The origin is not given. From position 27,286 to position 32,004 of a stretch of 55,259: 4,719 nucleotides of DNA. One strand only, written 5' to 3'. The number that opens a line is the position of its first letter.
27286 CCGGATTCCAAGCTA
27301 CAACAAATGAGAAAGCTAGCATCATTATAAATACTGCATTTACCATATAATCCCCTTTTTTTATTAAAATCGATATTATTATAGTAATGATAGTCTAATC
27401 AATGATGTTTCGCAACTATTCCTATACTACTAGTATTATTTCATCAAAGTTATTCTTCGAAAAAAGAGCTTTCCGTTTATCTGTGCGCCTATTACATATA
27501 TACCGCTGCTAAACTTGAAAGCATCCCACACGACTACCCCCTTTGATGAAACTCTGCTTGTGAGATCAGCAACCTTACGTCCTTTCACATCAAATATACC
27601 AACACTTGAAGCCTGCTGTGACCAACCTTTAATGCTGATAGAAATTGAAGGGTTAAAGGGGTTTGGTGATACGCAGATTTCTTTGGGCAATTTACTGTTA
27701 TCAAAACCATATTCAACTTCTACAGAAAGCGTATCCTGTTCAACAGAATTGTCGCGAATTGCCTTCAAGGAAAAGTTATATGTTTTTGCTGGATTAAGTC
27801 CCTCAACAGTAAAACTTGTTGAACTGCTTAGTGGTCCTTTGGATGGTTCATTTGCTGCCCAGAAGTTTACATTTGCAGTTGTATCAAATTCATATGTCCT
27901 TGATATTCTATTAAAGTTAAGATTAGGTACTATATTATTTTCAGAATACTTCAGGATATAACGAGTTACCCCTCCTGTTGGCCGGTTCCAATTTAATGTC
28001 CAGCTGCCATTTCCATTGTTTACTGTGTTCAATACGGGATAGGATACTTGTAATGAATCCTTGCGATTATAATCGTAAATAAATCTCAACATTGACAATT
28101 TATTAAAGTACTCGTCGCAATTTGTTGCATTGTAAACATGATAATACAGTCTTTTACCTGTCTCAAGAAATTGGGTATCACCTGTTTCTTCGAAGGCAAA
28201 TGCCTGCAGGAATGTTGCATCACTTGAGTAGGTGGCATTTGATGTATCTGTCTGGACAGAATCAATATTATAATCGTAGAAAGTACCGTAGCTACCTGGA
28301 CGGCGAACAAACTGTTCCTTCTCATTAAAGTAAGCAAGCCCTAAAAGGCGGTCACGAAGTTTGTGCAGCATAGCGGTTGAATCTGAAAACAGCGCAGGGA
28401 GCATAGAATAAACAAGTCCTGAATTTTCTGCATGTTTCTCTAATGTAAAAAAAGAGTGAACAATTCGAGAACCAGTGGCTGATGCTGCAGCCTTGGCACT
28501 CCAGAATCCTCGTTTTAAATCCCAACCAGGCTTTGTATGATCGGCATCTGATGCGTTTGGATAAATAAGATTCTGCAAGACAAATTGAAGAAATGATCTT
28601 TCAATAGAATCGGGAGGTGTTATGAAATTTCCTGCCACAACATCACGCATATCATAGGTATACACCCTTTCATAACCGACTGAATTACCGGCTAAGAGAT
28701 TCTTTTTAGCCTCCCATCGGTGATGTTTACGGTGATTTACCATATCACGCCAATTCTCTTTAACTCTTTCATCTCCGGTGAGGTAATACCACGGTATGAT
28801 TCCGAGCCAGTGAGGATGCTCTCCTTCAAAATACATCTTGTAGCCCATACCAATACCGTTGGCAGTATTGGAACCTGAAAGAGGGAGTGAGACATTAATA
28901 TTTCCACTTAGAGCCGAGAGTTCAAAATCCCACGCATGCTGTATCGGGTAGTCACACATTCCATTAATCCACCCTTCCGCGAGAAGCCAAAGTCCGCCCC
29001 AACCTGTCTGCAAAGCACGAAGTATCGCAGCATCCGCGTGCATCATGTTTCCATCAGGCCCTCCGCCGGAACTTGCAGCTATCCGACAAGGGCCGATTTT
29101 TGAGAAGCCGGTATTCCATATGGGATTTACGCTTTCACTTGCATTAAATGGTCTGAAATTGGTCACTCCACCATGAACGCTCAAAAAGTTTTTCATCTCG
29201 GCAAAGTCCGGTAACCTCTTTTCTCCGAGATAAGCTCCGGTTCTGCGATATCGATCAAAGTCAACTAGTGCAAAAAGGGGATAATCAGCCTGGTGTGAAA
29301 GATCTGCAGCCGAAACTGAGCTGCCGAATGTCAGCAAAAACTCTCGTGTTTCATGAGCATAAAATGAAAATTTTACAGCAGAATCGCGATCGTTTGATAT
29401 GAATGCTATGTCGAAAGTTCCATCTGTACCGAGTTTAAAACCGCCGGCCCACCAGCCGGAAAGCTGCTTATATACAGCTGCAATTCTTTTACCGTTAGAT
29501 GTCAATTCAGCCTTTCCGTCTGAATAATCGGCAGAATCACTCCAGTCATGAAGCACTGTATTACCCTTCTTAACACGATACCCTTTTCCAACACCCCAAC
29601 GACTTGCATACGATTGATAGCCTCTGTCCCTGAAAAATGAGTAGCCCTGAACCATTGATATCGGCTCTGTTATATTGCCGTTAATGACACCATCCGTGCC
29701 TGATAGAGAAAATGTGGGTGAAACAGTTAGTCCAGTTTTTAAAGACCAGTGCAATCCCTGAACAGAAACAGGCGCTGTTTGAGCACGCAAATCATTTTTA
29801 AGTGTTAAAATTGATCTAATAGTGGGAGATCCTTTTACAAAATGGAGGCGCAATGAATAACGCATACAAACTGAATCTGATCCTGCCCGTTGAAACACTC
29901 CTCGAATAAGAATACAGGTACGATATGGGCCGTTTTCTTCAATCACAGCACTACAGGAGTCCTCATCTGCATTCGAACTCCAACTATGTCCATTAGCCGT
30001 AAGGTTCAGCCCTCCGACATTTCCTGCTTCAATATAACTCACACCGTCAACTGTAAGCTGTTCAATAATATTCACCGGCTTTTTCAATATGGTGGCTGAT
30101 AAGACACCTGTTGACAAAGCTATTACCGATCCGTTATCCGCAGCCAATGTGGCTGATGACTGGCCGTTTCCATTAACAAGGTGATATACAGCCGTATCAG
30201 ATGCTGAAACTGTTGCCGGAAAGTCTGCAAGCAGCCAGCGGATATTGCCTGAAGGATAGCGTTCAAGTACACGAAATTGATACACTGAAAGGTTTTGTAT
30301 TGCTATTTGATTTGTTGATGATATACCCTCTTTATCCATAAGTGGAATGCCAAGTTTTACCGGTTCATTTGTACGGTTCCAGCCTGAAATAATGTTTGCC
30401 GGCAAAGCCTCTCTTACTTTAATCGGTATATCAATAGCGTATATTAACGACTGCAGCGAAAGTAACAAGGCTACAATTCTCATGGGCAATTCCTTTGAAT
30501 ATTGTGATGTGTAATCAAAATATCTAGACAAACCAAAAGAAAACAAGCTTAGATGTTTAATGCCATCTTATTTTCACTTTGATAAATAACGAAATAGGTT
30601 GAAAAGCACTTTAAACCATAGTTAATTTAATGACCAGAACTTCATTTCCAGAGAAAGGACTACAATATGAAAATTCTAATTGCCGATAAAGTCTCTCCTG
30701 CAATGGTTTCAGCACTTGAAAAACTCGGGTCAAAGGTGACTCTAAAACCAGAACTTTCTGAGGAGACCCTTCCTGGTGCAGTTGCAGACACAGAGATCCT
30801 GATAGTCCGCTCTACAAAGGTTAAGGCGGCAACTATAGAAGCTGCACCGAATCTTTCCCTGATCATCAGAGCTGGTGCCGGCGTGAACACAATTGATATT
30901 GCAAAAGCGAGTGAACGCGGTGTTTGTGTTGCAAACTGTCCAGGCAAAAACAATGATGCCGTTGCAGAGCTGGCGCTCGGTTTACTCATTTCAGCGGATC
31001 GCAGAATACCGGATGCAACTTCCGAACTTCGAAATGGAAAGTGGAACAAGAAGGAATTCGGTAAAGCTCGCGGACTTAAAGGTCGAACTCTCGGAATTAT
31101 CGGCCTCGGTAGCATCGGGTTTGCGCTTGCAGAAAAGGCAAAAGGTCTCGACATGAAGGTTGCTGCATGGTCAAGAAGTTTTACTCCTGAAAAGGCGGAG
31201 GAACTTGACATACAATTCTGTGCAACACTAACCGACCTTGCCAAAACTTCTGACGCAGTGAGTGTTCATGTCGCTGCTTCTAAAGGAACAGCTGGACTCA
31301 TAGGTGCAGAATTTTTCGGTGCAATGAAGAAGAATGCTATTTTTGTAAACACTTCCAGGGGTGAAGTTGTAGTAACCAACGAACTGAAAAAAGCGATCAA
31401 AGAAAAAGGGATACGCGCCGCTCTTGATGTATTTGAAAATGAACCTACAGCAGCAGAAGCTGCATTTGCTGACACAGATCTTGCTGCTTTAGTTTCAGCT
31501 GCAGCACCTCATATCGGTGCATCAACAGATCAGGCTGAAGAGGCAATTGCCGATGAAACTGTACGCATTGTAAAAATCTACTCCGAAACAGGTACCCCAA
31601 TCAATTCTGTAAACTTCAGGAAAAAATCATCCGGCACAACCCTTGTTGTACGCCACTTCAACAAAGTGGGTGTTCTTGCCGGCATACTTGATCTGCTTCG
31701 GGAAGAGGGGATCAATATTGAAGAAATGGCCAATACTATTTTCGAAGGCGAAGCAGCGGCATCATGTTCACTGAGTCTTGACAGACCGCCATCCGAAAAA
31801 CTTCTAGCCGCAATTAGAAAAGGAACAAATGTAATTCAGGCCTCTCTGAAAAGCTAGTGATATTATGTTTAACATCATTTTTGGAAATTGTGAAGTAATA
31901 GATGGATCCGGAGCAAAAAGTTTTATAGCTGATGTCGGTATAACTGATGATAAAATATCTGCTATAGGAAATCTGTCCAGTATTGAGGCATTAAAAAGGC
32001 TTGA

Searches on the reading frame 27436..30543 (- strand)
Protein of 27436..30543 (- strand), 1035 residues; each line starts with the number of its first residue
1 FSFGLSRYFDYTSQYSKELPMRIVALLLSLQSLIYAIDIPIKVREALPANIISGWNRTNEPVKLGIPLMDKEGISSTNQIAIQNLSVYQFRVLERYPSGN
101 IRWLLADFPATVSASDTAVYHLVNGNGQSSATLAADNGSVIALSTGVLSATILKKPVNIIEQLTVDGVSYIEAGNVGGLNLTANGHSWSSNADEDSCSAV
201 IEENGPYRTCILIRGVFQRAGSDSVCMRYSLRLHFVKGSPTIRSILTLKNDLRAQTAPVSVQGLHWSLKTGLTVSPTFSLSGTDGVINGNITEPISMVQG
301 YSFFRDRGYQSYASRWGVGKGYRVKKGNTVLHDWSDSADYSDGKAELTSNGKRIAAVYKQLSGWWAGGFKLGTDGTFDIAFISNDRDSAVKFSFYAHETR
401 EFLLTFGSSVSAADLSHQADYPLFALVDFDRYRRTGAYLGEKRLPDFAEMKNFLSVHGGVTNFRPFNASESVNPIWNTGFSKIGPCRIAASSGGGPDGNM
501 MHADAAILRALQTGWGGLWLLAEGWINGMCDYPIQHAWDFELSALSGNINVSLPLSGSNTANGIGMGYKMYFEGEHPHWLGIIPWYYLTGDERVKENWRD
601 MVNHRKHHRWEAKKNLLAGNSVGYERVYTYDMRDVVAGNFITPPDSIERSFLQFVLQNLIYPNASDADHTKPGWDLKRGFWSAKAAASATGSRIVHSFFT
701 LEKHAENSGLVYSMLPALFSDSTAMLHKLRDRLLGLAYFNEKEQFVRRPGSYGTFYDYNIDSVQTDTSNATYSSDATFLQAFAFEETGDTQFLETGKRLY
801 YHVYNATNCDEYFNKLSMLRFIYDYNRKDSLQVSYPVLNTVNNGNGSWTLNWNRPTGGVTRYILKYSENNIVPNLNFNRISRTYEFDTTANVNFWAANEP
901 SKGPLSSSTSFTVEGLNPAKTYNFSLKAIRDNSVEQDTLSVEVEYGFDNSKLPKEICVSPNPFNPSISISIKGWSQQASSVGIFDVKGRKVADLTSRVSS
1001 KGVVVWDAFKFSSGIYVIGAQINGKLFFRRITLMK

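Call 58: search_protein_families(library=pfam, proteins=[window:27436-30543:-], max_evalue=0.00001)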
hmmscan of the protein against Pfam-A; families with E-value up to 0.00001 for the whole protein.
window:27436-30543:- (1035 aa): 2 families
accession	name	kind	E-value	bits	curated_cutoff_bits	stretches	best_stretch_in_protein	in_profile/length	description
PF21345.3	PcRGLX_2nd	-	1.4e-09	37.9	23.5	1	137-267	6-141/360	PcRGLX-like protein central beta sandwich domain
PF00041.27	fn3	-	8.4e-08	32.8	25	1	842-937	10-77/84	Fibronectin type III domain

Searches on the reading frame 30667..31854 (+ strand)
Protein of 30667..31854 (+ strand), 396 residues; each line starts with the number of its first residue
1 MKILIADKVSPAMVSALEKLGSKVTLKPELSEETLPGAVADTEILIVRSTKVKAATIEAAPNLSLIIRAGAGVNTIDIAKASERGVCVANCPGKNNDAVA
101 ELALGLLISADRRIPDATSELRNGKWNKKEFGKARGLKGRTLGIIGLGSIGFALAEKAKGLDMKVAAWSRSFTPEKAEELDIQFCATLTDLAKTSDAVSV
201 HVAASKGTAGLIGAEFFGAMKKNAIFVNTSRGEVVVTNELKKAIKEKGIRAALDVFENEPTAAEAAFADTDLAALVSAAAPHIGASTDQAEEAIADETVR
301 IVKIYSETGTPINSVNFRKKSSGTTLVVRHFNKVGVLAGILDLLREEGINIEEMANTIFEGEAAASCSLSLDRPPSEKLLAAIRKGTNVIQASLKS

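Call 58: search_protein_families(library=pfam, proteins=[window:30667-31854:+], max_evalue=0.00001)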
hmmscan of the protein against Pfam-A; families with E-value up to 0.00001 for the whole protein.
window:30667-31854:+ (396 aa): 3 families
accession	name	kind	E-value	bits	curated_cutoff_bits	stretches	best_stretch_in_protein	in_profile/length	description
PF02826.25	2-Hacid_dh_C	-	7e-47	159.5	25.1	1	104-273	1-171/178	D-isomer specific 2-hydroxyacid dehydrogenase, NAD binding domain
PF00389.36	2-Hacid_dh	-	9.1e-28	97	24.6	1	3-316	1-134/134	D-isomer specific 2-hydroxyacid dehydrogenase, catalytic domain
PF03446.21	NAD_binding_2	-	5.2e-10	40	21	1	142-250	2-113/161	NAD binding domain of 6-phosphogluconate dehydrogenase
